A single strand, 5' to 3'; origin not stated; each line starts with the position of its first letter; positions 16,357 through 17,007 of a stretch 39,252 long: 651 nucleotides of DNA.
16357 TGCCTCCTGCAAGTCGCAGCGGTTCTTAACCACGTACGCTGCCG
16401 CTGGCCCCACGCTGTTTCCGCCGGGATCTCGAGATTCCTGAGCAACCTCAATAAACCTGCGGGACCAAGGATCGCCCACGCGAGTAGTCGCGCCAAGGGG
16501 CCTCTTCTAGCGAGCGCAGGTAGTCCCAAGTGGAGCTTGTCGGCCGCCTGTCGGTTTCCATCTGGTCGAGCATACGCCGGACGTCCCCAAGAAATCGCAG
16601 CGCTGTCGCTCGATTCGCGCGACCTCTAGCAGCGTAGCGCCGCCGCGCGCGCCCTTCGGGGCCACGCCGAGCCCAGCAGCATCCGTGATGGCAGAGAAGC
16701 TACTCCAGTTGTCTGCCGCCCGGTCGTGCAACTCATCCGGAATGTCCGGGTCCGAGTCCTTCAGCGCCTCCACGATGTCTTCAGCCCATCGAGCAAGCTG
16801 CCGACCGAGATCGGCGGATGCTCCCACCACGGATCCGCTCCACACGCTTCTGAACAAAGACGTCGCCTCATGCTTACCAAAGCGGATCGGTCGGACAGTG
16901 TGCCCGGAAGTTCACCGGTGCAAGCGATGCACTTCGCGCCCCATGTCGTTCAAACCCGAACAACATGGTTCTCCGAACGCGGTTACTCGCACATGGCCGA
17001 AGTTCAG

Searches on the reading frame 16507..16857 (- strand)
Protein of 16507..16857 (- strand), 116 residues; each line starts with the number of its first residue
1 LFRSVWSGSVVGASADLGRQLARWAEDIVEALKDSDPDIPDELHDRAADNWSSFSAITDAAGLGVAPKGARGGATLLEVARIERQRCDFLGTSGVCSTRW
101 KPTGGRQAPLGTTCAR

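Call 3: search_protein_families(library=pfam, proteins=[window:16507-16857:-], max_evalue=0.1)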
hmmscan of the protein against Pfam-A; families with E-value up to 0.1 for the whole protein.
window:16507-16857:- (116 aa): 1 family
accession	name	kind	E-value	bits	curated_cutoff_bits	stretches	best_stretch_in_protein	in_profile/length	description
PF12307.13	DUF3631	-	2.8e-10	41.1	24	1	13-77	22-83/182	Protein of unknown function (DUF3631)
